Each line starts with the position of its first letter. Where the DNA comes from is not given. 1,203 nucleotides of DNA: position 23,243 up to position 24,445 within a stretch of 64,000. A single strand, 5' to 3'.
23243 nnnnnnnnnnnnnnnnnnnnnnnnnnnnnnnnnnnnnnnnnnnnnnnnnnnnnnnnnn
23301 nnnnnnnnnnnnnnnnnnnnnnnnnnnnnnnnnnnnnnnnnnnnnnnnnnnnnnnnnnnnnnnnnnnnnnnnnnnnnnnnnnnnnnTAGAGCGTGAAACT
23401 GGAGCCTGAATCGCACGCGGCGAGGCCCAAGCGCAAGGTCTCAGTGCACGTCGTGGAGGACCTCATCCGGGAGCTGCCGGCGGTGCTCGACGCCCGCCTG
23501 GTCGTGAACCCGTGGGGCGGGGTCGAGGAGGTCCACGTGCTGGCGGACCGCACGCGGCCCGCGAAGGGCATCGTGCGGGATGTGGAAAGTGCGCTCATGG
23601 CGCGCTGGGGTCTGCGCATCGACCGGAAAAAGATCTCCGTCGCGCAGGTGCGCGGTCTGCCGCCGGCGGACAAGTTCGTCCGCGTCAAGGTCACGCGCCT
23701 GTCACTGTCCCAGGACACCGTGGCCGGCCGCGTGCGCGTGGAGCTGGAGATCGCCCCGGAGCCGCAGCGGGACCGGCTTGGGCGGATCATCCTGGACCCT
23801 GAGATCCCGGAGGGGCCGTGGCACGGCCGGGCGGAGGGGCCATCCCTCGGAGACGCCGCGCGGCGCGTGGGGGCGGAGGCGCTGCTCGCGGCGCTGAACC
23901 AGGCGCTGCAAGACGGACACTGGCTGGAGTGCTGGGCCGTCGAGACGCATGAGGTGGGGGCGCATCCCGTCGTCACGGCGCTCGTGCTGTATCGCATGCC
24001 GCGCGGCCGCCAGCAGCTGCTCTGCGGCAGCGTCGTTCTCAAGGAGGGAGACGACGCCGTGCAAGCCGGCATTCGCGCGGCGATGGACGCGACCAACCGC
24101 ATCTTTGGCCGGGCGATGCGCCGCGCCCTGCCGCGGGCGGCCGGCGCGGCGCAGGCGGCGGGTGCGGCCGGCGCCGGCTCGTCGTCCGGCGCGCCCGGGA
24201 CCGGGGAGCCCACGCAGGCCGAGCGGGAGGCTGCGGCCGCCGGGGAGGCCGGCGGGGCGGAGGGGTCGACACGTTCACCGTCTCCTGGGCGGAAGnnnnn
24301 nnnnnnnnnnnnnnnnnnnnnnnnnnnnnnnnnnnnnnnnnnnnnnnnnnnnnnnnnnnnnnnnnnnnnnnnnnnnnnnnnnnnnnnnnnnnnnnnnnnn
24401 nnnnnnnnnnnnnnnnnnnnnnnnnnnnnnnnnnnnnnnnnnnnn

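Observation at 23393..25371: Two coupled uncharacterised genes embedded in the sporulation neighbourhood (between leuDH and spoIIM)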

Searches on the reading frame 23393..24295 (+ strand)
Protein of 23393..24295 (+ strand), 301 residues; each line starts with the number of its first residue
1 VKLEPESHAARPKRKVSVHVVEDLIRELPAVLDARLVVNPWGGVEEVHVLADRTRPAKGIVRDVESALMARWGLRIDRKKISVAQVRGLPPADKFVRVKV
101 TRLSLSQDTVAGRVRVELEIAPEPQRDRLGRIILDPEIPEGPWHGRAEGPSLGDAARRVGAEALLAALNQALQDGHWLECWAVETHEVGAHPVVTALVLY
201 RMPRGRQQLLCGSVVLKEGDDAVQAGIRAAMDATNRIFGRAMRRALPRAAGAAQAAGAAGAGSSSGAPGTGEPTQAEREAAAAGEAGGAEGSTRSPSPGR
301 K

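Call 3: search_protein_families(library=pfam, proteins=[window:23393-24295:+], max_evalue=0.1)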
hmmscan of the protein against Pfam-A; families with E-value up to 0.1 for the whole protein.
window:23393-24295:+ (301 aa): 0 families

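Call 4: search_protein_families(library=ncbifam, proteins=[window:23393-24295:+], max_evalue=0.1)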
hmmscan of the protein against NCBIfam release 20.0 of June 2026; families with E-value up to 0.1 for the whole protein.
window:23393-24295:+ (301 aa): 0 families

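Call 5: find_homologous_proteins(query=window:23393-24295:+)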
Query window:23393-24295:+ (301 aa): 173 proteins with E <= 0.001 among 8000 candidates; the best 120 are listed.
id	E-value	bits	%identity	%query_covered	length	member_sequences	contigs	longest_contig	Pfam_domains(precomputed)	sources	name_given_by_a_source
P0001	9.2e-189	644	100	100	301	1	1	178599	-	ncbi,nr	ncbi:MAG: hypothetical protein IMW98_02465 [Firmicutes bacterium]|nr:hypothetical protein [Bacillota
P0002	1.4e-148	512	81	100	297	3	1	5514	-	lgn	-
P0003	3.5e-66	242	53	78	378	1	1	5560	-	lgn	-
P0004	1.7e-58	216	49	76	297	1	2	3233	-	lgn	-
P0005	6.8e-53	198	49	76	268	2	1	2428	-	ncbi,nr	ncbi:MAG TPA: hypothetical protein VNM16_03330, partial [Bacillota bacterium]|nr:hypothetical protei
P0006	1.3e-52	197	45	79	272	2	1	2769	-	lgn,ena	-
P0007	1.5e-52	197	44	81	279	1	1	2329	-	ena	-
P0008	2.4e-52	196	48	75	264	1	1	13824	-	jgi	jgi:hypothetical protein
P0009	2.3e-51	193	49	76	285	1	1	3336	-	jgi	jgi:hypothetical protein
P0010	3.4e-50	189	48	76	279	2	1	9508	-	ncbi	-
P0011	1.9e-47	180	45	78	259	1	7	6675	-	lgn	-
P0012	5.5e-37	146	43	83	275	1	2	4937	-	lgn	-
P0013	1.0e-34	138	39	76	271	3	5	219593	-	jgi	jgi:hypothetical protein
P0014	3.6e-33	133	41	80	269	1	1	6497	-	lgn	-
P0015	1.4e-30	125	40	77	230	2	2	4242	-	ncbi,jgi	jgi:hypothetical protein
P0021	2.6e-25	107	37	78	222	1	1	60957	-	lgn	-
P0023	7.7e-19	86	37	72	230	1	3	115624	-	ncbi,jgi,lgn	-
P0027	5.4e-16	77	33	74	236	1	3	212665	-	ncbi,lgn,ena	-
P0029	2.0e-15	75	35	76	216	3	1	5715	-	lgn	-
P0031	2.7e-15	74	32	72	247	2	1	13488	-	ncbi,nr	ncbi:MAG: hypothetical protein Q8Q14_08745 [Gemmatimonadales bacterium]|nr:hypothetical protein [Gem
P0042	1.2e-14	72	31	77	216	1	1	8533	-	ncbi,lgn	-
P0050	4.7e-14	70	31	72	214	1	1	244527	-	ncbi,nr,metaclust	ncbi:hypothetical protein SY88_16765 [Clostridiales bacterium PH28_bin88]|nr:hypothetical protein SY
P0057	1.2e-13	69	31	74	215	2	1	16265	-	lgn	-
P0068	4.2e-13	67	32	74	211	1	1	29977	-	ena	-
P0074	6.3e-13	67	31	74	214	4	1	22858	-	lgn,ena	-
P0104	1.7e-12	65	32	74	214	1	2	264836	-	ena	-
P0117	3.0e-12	65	33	72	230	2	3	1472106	-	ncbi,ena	-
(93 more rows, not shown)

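Call 7: search_solved_structures(query=window:23393-24295:+, max_evalue=10)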
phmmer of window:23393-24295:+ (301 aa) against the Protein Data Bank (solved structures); distinct sequences matched with E-value up to 10: 2.
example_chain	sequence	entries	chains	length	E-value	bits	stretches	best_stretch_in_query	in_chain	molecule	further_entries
8jov_2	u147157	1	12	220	0.34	13.3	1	214-285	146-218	Virion associated protein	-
8g5b_A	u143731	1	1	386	6.7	9.1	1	246-282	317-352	Hemagglutinin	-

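Call 9: find_encoding_contigs(protein=P0117, flank=6000, max_places=3)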
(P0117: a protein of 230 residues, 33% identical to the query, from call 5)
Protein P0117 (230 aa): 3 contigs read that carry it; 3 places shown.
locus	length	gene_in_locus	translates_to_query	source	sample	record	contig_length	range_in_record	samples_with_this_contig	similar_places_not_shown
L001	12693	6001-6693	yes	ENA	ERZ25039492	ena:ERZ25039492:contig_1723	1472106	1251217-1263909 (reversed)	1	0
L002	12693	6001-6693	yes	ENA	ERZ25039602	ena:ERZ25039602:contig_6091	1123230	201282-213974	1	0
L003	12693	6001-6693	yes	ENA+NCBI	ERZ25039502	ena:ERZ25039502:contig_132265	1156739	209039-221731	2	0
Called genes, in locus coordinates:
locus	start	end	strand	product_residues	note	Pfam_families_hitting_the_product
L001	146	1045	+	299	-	PF02729:OTCace_N, PF00185:OTCace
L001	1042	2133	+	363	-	PF01571:GCV_T, PF08669:GCV_T_C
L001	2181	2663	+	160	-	PF00994:MoCF_biosynth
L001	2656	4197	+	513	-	PF00158:Sigma54_activat, PF14532:Sigma54_activ_2, PF20030:bpMoxR (faint), PF00004:AAA (faint), PF07728:AAA_5, PF25601:AAA_lid_14, PF02954:HTH_8, PF18024:HTH_50 (faint)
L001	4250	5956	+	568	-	PF00037:Fer4 (weak), PF12838:Fer4_7 (weak), PF13237:Fer4_10, PF14697:Fer4_21 (weak), PF25160:LdpA_Fe-S-bd (weak), PF02906:Fe_hyd_lg_C, PF04060:FeS (weak), PF00990:GGDEF, +1 more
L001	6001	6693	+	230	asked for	-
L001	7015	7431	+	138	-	PF00072:Response_reg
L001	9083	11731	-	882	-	PF13191:AAA_16, PF13401:AAA_22 (faint), PF07719:TPR_2 (faint), PF13424:TPR_12 (faint)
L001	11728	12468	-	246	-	PF03704:BTAD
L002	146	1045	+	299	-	PF02729:OTCace_N, PF00185:OTCace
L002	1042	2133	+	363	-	PF01571:GCV_T, PF08669:GCV_T_C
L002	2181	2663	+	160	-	PF00994:MoCF_biosynth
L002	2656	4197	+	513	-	PF00158:Sigma54_activat, PF14532:Sigma54_activ_2, PF20030:bpMoxR (faint), PF00004:AAA (faint), PF07728:AAA_5, PF25601:AAA_lid_14, PF02954:HTH_8, PF18024:HTH_50 (faint)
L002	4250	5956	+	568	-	PF00037:Fer4 (weak), PF12838:Fer4_7 (weak), PF13237:Fer4_10, PF14697:Fer4_21 (weak), PF25160:LdpA_Fe-S-bd (weak), PF02906:Fe_hyd_lg_C, PF04060:FeS (weak), PF00990:GGDEF, +1 more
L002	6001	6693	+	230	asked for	-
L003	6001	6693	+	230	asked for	-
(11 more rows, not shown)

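Call 10: find_encoding_contigs(protein=P0050, flank=6000, max_places=2)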
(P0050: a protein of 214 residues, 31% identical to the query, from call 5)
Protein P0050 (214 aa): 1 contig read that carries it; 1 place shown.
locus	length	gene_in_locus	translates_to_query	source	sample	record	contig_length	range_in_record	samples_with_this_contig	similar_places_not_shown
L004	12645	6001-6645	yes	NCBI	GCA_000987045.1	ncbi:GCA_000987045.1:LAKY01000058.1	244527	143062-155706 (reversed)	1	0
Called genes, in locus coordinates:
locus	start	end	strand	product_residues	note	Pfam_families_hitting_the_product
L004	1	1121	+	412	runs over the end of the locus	-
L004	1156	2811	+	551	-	PF04389:Peptidase_M28 (weak), PF01546:Peptidase_M20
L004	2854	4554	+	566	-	PF02730:AFOR_N, PF01314:AFOR_C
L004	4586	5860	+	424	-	PF00202:Aminotran_3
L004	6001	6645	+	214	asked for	-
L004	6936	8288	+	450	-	PF20972:MASE9, PF13487:HD_5, PF01966:HD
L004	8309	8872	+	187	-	PF17248:DUF5317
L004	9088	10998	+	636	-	PF06506:PrpR_N, PF01078:Mg_chelatase (faint), PF00989:PAS (weak), PF00158:Sigma54_activat, PF14532:Sigma54_activ_2, PF07728:AAA_5 (weak), PF25601:AAA_lid_14, PF02954:HTH_8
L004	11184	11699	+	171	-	PF05683:Fumerase_C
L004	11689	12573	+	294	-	PF05681:Fumerase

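Call 11: find_encoding_contigs(protein=P0031, flank=6000, max_places=2)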
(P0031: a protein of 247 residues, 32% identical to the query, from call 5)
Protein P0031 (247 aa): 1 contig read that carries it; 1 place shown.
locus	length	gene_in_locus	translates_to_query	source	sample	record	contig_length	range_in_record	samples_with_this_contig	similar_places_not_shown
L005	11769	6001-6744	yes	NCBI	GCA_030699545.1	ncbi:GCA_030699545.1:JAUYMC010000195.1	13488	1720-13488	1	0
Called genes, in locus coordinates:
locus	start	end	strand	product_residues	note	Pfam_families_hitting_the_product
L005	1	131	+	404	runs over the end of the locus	PF00483:NTP_transferase, PF01128:IspD (weak), PF12804:NTP_transf_3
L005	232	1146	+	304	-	PF02729:OTCace_N, PF00185:OTCace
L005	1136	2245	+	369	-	PF01571:GCV_T, PF08669:GCV_T_C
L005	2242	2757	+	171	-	PF00994:MoCF_biosynth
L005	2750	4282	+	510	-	PF00158:Sigma54_activat, PF14532:Sigma54_activ_2, PF07728:AAA_5 (weak), PF25601:AAA_lid_14, PF02954:HTH_8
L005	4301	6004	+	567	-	PF00037:Fer4 (weak), PF12797:Fer4_2 (faint), PF13237:Fer4_10, PF14697:Fer4_21 (weak), PF25160:LdpA_Fe-S-bd (weak), PF02906:Fe_hyd_lg_C, PF04060:FeS, PF00990:GGDEF, +1 more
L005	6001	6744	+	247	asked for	-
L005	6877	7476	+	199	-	PF12728:HTH_17, PF00072:Response_reg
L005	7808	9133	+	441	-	PF20972:MASE9 (weak), PF08668:HDOD (weak), PF13487:HD_5, PF01966:HD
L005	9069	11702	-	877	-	PF13191:AAA_16, PF13401:AAA_22 (weak), PF24883:NPHP3_N (weak), PF13424:TPR_12 (faint)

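Call 12: find_encoding_contigs(protein=P0013, flank=6000, max_places=2)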
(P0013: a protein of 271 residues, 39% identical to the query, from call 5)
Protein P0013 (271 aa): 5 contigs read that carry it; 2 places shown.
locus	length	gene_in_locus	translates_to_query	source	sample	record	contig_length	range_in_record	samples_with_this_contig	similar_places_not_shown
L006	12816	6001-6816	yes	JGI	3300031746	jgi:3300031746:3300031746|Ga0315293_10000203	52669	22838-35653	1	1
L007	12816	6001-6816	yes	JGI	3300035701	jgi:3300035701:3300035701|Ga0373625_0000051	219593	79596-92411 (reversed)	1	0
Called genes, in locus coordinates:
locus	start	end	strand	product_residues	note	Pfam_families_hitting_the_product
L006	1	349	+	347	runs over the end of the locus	-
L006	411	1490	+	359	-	PF02812:ELFV_dehydrog_N, PF00208:ELFV_dehydrog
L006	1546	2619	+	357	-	PF02812:ELFV_dehydrog_N, PF00208:ELFV_dehydrog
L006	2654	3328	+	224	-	-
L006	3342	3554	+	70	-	PF13183:Fer4_8 (faint), PF12797:Fer4_2 (faint), PF12838:Fer4_7, PF13237:Fer4_10, PF13187:Fer4_9 (weak), PF14697:Fer4_21 (weak), PF12837:Fer4_6 (weak), PF00037:Fer4 (weak), +3 more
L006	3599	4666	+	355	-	PF01855:POR_N, PF02780:Transketolase_C (weak), PF17147:PFOR_II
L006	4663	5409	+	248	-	PF02775:TPP_enzyme_C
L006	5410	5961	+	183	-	PF01558:POR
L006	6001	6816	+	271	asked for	-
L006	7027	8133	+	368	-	PF12982:DUF3866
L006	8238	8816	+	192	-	PF00293:NUDIX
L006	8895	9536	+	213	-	PF01944:SpoIIM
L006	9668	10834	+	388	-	PF05222:AlaDh_PNT_N, PF01262:AlaDh_PNT_C, PF02826:2-Hacid_dh_C (weak)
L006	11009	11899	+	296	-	PF02899:Phage_int_SAM_1, PF13495:Phage_int_SAM_4, PF00589:Phage_integrase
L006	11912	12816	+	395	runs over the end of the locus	PF01676:Metalloenzyme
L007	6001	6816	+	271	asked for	-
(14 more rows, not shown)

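Call 13: find_encoding_contigs(protein=P0021, flank=6000, max_places=2)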
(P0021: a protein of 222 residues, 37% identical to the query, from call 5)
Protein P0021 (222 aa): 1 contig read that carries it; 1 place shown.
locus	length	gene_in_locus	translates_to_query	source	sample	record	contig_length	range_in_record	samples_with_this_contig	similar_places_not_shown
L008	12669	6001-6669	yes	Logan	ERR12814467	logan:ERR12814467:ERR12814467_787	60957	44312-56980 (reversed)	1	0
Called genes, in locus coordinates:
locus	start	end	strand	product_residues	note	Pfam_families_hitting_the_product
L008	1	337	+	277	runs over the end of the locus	-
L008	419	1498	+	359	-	PF02812:ELFV_dehydrog_N, PF00208:ELFV_dehydrog (weak), PF02826:2-Hacid_dh_C (faint), PF00208:ELFV_dehydrog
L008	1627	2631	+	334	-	PF00676:E1_dh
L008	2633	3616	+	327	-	PF02779:Transket_pyr, PF02780:Transketolase_C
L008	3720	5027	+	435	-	PF00364:Biotin_lipoyl, PF02817:E3_binding, PF00198:2-oxoacid_dh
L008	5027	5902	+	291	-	PF16881:LIAS_N, PF04055:Radical_SAM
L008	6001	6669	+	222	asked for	-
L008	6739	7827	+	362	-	PF12982:DUF3866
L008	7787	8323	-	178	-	-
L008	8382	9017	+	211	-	PF01944:SpoIIM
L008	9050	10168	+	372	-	PF05222:AlaDh_PNT_N, PF02826:2-Hacid_dh_C (faint), PF07992:Pyr_redox_2 (weak), PF01262:AlaDh_PNT_C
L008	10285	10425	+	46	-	-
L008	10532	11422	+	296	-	PF02899:Phage_int_SAM_1, PF13495:Phage_int_SAM_4 (weak), PF00589:Phage_integrase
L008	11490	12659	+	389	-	PF00768:Peptidase_S11, PF13354:Beta-lactamase2, PF07943:PBP5_C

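Call 14: find_encoding_contigs(protein=P0023, flank=6000, max_places=2)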
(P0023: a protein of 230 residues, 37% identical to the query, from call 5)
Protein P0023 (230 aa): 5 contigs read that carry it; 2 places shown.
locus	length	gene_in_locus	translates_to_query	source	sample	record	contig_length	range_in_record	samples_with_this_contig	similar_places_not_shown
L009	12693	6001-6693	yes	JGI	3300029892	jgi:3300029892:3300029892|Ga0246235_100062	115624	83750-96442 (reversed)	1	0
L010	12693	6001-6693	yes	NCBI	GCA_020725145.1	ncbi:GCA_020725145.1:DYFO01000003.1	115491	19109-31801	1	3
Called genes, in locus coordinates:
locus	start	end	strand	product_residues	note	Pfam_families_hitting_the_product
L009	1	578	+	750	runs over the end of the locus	PF23139:OB_YrrC, PF10391:DNA_pol_lambd_f (faint), PF14490:HHH_RecD2, PF05970:PIF1 (weak), PF13245:AAA_19, PF13604:AAA_30, PF18335:SH3_13, PF13538:UvrD_C_2, +4 more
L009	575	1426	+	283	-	PF18912:DZR_2, PF00156:Pribosyltran (weak)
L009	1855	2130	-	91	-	-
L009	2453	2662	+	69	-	PF00313:CSD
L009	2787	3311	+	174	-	PF02482:Ribosomal_S30AE, PF16321:Ribosom_S30AE_C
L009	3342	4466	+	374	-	-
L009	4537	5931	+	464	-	PF08984:DUF1858, PF08448:PAS_4 (faint), PF04282:DUF438, PF01814:Hemerythrin, PF13596:PAS_10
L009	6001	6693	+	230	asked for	-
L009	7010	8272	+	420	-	PF20972:MASE9 (weak), PF13487:HD_5, PF01966:HD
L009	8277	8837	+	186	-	PF17248:DUF5317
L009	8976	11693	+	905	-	PF07517:SecA_DEAD, PF00270:DEAD (weak), PF01043:SecA_PP_bind, PF21090:P-loop_SecA, PF07516:SecA_SW, PF02810:SEC-C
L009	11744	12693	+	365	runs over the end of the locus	PF03462:PCRF, PF00472:RF-1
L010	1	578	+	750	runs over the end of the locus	PF23139:OB_YrrC, PF10391:DNA_pol_lambd_f (faint), PF14490:HHH_RecD2, PF05970:PIF1 (weak), PF13245:AAA_19, PF13604:AAA_30, PF18335:SH3_13, PF13538:UvrD_C_2, +4 more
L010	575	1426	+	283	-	PF18912:DZR_2, PF00156:Pribosyltran (weak)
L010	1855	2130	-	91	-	-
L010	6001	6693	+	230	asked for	-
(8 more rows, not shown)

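Call 32: predict_structure(alignment_id=A1)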
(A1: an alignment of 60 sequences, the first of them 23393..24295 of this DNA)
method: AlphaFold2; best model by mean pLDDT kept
length: 301 residues; sequences in the alignment: 60
mean_pLDDT: 85.2   pTM: 0.65
mean pLDDT of the five models: 85.2, 84.9, 84.2, 84.0, 84.0
residues with pLDDT >= 90: 189; 70-90: 45; 50-70: 52; < 50: 15
segments of 3 or more residues with pLDDT < 50: 298-301
pLDDT, mean of each block of 10 residues (from residue 1): 56 88 93 96 96 93 97 96 88 83 98 98 90 88 97 96 98 95 98 98 94 97 98 92 62 55 51 67 55 49 44
secondary structure, 60 per line:
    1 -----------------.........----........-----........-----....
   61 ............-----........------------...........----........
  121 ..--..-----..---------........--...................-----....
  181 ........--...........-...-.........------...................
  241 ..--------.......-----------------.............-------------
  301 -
elements in order: H18-26 E31-38 E44-51 H57-72 E81-85 E98-108 E113-122 E143-150 H153-171 E177-188 E191-201 E207-215 H222-242 H251-257 H275-287

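Call 36: search_protein_representatives(alignment_id=A1)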
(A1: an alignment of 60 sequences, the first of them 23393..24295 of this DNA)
Query: 60 sequences, 228 profile positions. Proteins with E-value up to 0.001 (for the whole library): 4333; up to 1e-10: 3203; up to 1e-30: 907. The best 150 are listed.
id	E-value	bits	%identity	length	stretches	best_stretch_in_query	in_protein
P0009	5.7e-73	261.8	-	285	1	5-225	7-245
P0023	2.4e-71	256.5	-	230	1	1-224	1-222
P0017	5.3e-70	252.1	-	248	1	4-225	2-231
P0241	2.3e-69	250.0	-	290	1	6-222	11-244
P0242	1.0e-68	247.8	-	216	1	7-218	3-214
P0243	1.4e-67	244.1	-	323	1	5-220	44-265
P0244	4.3e-67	242.5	-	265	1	6-220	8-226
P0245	4.5e-67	242.5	-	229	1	7-219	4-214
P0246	4.7e-67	242.4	-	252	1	4-223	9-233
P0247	3.3e-66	239.6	-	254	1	5-218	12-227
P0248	6.8e-66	238.6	-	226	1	14-220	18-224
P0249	1.0e-65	238.0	-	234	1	6-220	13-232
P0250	1.1e-65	237.9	-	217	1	9-217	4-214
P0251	1.5e-65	237.5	-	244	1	5-224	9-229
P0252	2.6e-65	236.7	-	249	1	7-221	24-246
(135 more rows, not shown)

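Call 37: search_protein_families(library=pfam, alignment_id=A1, max_evalue=1)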
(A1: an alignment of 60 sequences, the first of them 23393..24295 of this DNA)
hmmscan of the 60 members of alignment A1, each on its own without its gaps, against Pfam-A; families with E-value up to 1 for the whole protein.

A. member 1, window:23393-24295:+ (301 aa): 0 families

B. families by the number of members that match (of 60 scanned): 18 families
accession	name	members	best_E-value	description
PF08502.15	LeuA_dimer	8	3.2e-05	LeuA allosteric (dimerisation) domain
PF03544.19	TonB_C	7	0.022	Gram-negative bacterial TonB protein C-terminal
PF21040.3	CEP104-like_TOG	3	0.0033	Centrosomal protein CEP104-like, TOG domain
PF09106.17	SelB-wing_2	3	0.049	Elongation factor SelB, winged helix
PF00035.32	dsrm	1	0.049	Double-stranded RNA binding motif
PF02429.20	PCP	1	0.053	Peridinin-chlorophyll A binding protein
PF07756.17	DUF1612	1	0.06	Protein of unknown function (DUF1612)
PF09623.16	Cas_NE0113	1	0.065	CRISPR-associated protein NE0113 (Cas_NE0113)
PF08751.17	TrwC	1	0.075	TrwC relaxase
PF16842.11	RRM_occluded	1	0.083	Occluded RNA-recognition motif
PF21699.3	TM1266-like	1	0.099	Iron-only hydrogenase system regulator, putative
PF02607.22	B12-binding_2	1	0.1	B12 binding domain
PF19770.4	DUF6256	1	0.11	Family of unknown function (DUF6256)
PF25181.1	Phage_Bbp19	1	0.12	Bbp19-like phage protein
PF13159.12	DUF3994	1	0.17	Domain of unknown function (DUF3994)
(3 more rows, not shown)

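Call 40: search_solved_structures(query=A1, max_evalue=10, show_alignments=3)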
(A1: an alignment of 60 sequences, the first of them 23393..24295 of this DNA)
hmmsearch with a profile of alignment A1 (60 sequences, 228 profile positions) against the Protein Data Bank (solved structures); distinct sequences matched with E-value up to 10: 0.
